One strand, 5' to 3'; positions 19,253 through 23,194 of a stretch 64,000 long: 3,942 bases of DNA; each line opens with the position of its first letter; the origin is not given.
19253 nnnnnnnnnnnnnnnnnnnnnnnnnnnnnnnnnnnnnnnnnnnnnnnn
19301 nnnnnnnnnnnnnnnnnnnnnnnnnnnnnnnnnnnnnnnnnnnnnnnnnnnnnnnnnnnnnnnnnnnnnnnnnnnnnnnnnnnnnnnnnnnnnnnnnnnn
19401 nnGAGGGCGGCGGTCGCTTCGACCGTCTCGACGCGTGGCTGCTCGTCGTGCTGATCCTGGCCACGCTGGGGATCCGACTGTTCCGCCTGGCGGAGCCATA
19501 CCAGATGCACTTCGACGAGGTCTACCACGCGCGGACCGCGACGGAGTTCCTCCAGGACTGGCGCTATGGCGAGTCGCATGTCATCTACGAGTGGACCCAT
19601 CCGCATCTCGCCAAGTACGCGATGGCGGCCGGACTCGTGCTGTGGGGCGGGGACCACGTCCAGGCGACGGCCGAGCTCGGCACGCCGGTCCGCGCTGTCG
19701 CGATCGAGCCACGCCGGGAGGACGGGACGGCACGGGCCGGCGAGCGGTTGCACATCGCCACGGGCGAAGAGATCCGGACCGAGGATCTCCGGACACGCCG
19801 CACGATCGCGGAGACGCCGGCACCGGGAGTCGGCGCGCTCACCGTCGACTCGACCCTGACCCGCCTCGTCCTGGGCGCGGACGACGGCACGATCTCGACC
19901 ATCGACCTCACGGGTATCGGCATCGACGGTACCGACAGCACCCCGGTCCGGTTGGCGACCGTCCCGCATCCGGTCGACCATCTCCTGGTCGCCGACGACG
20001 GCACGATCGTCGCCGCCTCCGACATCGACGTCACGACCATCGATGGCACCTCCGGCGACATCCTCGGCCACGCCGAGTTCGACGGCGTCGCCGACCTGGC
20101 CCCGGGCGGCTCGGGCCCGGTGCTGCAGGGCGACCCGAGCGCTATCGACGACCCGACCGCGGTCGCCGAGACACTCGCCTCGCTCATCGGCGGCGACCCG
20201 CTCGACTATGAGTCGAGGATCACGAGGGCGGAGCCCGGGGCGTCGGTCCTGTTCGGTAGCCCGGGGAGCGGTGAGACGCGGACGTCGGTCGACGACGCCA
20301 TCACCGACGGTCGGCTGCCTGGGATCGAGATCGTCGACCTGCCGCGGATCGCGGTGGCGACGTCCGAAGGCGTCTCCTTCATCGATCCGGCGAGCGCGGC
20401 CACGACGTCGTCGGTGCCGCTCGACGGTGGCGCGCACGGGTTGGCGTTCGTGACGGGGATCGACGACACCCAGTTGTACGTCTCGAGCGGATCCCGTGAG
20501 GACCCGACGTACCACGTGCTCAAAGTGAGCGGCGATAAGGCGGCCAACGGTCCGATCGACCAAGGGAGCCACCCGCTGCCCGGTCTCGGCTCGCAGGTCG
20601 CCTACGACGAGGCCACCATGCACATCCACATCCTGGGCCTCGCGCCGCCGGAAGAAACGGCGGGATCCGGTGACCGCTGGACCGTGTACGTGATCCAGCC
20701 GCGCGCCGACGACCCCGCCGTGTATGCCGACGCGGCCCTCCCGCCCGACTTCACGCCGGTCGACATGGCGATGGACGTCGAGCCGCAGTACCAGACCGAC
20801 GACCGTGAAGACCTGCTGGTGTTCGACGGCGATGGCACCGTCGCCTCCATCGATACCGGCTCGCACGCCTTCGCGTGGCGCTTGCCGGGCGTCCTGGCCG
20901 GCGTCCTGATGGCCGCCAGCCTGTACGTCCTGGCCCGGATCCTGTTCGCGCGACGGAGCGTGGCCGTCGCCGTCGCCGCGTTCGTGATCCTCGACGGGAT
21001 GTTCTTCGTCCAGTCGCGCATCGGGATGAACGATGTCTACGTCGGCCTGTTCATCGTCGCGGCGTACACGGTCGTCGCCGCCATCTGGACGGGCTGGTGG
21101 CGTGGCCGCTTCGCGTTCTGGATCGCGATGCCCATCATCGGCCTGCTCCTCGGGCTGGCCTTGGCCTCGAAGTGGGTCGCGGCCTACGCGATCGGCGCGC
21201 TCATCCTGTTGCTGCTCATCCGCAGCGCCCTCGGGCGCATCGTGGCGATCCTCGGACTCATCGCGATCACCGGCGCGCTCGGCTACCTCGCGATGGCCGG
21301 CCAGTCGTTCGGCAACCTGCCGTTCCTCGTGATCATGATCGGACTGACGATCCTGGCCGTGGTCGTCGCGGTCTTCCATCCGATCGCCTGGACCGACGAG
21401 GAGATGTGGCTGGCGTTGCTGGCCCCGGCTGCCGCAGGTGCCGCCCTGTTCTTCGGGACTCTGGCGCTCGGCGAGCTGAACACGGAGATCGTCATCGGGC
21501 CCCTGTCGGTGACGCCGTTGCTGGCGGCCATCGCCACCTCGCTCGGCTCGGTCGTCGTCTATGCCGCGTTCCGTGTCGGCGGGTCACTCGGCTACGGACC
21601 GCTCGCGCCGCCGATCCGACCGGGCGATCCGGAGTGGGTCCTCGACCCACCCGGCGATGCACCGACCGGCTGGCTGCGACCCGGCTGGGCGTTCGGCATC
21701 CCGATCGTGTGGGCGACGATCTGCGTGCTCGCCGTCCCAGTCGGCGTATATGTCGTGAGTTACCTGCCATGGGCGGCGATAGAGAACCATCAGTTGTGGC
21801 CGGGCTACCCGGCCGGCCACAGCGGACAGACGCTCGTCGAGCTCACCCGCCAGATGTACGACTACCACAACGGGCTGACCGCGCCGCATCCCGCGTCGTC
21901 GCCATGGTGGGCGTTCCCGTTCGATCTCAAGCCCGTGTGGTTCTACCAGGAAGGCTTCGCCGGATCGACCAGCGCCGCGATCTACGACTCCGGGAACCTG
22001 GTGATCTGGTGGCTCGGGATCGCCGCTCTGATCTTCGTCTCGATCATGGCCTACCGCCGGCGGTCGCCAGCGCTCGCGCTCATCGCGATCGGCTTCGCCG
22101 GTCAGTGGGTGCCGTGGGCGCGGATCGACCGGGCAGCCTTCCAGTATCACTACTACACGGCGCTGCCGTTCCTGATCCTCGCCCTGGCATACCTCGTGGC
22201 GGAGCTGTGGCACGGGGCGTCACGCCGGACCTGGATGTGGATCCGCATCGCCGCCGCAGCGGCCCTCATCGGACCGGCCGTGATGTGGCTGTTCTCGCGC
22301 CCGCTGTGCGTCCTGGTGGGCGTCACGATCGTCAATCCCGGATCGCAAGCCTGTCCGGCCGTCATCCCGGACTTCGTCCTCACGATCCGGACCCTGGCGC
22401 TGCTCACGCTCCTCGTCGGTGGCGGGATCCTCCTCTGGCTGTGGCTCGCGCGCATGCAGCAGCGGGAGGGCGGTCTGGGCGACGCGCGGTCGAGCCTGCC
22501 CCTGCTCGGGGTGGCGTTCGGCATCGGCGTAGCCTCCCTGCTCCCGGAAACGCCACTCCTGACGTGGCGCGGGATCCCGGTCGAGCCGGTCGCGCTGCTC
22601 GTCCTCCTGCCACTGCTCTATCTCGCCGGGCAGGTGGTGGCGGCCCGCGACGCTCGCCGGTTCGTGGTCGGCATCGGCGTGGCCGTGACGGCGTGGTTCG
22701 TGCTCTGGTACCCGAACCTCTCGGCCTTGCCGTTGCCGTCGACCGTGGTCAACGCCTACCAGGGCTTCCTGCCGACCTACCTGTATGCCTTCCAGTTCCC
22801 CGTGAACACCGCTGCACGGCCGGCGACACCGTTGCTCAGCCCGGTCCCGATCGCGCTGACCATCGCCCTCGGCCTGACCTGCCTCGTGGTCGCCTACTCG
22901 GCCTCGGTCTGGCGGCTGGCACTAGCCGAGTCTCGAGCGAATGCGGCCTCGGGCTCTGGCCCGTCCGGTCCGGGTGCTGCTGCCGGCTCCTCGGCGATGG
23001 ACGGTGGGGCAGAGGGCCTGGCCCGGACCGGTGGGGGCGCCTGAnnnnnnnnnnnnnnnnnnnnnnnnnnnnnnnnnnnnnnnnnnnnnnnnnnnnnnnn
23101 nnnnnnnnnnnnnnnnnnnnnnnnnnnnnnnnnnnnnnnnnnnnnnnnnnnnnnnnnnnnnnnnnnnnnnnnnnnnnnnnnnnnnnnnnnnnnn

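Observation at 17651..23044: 1797-aa single polypeptide fusing a PimE/GT87-like and a PMT-like glycosyltransferase with a large inserted periplasmic domain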

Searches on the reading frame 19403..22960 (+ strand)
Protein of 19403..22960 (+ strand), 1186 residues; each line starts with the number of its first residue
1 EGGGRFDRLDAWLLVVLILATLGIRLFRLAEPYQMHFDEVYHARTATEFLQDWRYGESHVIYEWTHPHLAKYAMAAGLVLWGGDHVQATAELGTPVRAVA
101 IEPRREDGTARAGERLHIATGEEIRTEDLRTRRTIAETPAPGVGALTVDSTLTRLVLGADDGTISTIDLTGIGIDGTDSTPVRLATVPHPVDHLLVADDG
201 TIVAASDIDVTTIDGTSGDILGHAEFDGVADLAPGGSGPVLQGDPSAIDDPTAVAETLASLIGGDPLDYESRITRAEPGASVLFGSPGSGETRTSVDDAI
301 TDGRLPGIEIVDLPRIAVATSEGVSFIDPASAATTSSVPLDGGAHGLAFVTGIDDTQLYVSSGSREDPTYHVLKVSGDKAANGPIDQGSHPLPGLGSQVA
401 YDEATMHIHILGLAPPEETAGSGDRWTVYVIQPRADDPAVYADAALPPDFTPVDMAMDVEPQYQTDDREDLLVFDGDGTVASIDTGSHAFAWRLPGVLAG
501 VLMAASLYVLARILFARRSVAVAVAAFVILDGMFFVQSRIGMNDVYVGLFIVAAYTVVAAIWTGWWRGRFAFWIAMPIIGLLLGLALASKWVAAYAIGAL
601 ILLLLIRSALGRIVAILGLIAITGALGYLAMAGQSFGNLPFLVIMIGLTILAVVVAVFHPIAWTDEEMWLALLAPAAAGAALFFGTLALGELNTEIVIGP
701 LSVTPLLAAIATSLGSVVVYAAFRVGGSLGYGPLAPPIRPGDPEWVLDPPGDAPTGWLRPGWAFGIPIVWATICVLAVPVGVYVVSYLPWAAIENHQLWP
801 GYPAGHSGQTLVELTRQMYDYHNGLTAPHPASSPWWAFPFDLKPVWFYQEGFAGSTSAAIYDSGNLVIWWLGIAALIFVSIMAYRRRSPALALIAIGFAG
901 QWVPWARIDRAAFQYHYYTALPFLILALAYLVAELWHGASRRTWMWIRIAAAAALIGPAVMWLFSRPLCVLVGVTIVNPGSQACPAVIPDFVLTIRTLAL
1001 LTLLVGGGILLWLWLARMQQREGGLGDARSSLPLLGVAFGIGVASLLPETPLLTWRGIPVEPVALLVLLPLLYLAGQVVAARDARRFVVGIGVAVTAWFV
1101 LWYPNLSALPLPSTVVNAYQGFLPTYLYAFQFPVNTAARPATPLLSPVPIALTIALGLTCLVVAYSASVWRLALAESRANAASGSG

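Call 35: predict_structure(alignment_id=A2)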
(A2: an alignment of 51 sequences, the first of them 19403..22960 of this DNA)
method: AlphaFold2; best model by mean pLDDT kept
length: 1186 residues; sequences in the alignment: 51
mean_pLDDT: 76.1   pTM: 0.68
mean pLDDT of the five models: 76.1, 72.2, 69.2, 67.2, 65.1
residues with pLDDT >= 90: 280; 70-90: 573; 50-70: 187; < 50: 146
segments of 3 or more residues with pLDDT < 50: 30-37, 63-65, 418-422, 536-540, 634-636, 824-866, 905-914, 972-983, 1022-1031, 1104-1139
pLDDT, mean of each block of 10 residues (from residue 1): 73 90 65 45 69 67 56 73 60 87 75 88 89 88 93 93 93 75 95 93 96 93 93 90 89 91 86 81 82 88 90 92 94 90 93 83 92 84 84 91 84 68 76 70 83 88 65 89 67 67 91 89 86 50 72 91 76 89 85 79 80 86 77 56 78 87 83 88 90 79 87 92 88 81 74 60 63 88 84 80 83 72 46 31 28 30 50 86 84 86 52 56 90 88 88 77 64 45 50 73 75 67 44 61 72 70 74 84 85 68 45 40 36 44 68 88 90 83 61
secondary structure, 60 per line:
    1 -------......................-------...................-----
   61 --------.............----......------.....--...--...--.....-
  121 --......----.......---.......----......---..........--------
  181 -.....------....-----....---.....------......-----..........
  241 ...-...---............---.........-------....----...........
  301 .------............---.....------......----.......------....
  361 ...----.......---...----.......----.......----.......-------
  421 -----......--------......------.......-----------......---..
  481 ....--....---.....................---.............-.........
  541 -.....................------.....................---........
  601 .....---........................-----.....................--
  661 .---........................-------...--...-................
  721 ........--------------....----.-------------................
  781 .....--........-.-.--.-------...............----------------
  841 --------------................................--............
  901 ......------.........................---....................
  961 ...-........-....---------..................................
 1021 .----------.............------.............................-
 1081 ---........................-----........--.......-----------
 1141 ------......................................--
elements in order (helices of 4 or more, strands of 3 or more residues): H8-29 H37-55 H69-81 E86-91 E98-102 E105-107 E110-112 E115-119 E123-128 E133-139 E143-149 E154-159 E163-168 H169-172 E182-186 E193-196 E202-205 E209-213 E220-225 E231-243 H251-262 H266-274 E282-285 H290-301 E308-319 E323-327 E334-339 E344-350 E357-363 E368-374 E385-391 E396-402 E407-413 E426-431 E440-445 E452-458 E470-475 E479-484 H487-490 H494-514 H518-530 H532-540 H542-562 H569-589 H593-605 H609-632 H638-658 H665-688 E696-698 E701-703 H705-728 H743-746 H765-785 H788-795 H811-824 H855-886 H889-906 H913-937 H941-963 H965-972 H974-977 E987-994 H995-1021 H1032-1044 E1051-1059 H1060-1079 H1084-1107 H1113-1120 H1123-1129 H1147-1184

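Call 39: fold_search(model_id=the predicted structure, library=pdb)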
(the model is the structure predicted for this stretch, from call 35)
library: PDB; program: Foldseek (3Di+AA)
matches with E <= 10: 1349; with E <= 0.001: 680
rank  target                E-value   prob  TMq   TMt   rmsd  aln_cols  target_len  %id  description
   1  7wb4_n                2.5e-07  1.00  0.20  0.24  29.3      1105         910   10  Cryo-EM structure of the NR subunit from X. laevis NPC (released 2022-03-02)
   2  8bbg_C                5.3e-07  1.00  0.19  0.20  49.7      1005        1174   10  Structure of the IFT-A complex; anterograde IFT-A train model (released 2022-12-21)
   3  9g33_UL               6.5e-07  1.00  0.10  0.13  35.0       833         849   10  Stalled 90S - Utp23-Krr1-deltaC3 (released 2025-06-18)
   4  6ylh_x                9.7e-07  1.00  0.20  0.47  13.0       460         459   12  Rix1-Rea1 pre-60S particle - full composite structure (released 2020-07-29)
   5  6ylg_x                1.0e-06  1.00  0.20  0.54  13.0       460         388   12  Rix1-Rea1 pre-60S particle - 60S core, body 1 (rigid body refinement) (released 2020-07-29)
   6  9n73_LQ               1.1e-06  1.00  0.19  0.27  18.6       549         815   11  SSU processome maturation and disassembly, State G (released 2025-10-29)
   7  8qpv_B                1.2e-06  1.00  0.18  0.48  10.7       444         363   12  Handover Complex: BAM bound OmpX and extended SurA (released 2024-09-25)
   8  8fl2_NJ               1.3e-06  1.00  0.19  0.51  13.8       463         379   12  Human nuclear pre-60S ribosomal subunit (State I1) (released 2023-07-12)
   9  7wb4_N                1.5e-06  1.00  0.20  0.24  31.5      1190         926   10  Cryo-EM structure of the NR subunit from X. laevis NPC (released 2022-03-02)
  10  4wjs                  1.5e-06  1.00  0.20  0.45  13.1       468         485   11  Crystal structure of Rsa4 from Chaetomium thermophilum (released 2014-11-19)
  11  7t1y_B                1.5e-06  1.00  0.18  0.42   9.7       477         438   11  Structure of the Fbw7-Skp1-MycCdegron complex (released 2022-02-16)
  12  9n73_LR               1.6e-06  1.00  0.17  0.25  12.0       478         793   11  SSU processome maturation and disassembly, State G (released 2025-10-29)
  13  6zqa_UL               1.6e-06  1.00  0.10  0.13  20.1       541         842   12  Cryo-EM structure of the 90S pre-ribosome from Saccharomyces cerevisiae, state A (Poly-Ala) (released 2020-09-23)
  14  6rxt_UO               1.7e-06  1.00  0.20  0.44   6.1       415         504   13  Cryo-EM structure of the 90S pre-ribosome (Kre33-Noc4) from Chaetomium thermophilum, state A (released 2019-08-14)
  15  2ovr_B                1.8e-06  1.00  0.18  0.43   9.2       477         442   10  Structure of the Skp1-Fbw7-CyclinEdegN complex (released 2007-04-24)
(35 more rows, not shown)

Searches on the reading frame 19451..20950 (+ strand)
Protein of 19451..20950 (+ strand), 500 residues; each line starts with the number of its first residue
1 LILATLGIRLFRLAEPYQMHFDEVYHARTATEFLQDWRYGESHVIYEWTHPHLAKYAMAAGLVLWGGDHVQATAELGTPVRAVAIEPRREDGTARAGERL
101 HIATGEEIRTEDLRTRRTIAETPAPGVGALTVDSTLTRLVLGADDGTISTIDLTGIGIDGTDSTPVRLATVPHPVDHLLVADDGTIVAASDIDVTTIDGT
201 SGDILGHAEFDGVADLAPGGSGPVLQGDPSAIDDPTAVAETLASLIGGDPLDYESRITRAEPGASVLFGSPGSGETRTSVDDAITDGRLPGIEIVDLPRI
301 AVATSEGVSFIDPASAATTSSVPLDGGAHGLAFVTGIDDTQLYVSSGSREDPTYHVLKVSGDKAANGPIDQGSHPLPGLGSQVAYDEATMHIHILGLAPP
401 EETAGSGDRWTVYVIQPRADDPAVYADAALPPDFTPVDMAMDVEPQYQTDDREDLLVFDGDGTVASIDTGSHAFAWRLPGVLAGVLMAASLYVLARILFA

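Call 6: search_protein_families(library=pfam, proteins=[window:19451-20950:+], max_evalue=10)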
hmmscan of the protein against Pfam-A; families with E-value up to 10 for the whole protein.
window:19451-20950:+ (500 aa): 0 families

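Call 48: search_protein_families(library=pfam, proteins=[window:19655-20857:+], max_evalue=10)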
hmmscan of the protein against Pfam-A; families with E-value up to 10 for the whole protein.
seq(401 aa): 0 families

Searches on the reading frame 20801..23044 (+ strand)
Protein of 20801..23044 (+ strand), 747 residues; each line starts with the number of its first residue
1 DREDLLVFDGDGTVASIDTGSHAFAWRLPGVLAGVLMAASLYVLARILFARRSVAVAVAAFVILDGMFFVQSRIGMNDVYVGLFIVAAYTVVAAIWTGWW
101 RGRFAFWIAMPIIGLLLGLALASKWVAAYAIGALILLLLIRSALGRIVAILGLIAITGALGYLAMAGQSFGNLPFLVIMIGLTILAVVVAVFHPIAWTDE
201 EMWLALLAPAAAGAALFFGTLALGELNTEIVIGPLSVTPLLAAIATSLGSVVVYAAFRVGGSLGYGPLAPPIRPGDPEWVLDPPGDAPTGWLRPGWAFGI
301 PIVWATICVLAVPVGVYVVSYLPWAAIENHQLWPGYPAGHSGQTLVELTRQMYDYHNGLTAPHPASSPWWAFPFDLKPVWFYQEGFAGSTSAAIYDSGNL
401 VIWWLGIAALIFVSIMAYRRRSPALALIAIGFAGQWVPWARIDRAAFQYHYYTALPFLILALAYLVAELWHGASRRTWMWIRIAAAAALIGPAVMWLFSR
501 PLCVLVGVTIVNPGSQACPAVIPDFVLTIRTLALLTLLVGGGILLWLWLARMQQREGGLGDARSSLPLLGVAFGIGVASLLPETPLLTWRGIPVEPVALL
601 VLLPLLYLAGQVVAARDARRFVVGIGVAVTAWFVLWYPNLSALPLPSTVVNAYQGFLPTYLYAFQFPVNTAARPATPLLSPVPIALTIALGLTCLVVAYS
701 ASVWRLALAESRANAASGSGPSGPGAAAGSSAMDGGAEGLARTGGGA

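Call 6: search_protein_families(library=pfam, proteins=[window:20801-23044:+], max_evalue=10)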
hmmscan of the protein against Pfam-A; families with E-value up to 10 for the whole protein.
window:20801-23044:+ (747 aa): 3 families
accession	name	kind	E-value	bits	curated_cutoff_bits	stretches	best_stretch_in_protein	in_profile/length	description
PF16192.10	PMT_4TMC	-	5e-17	62.5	32.4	1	344-503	4-183/202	C-terminal four TMM region of protein-O-mannosyltransferase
PF02366.24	PMT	-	2.1e-08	34.5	22.7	1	21-141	80-199/245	Dolichyl-phosphate-mannose-protein mannosyltransferase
PF13231.12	PMT_2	-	7.4e-05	23.5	26.1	1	20-149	18-139/160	Dolichyl-phosphate-mannose-protein mannosyltransferase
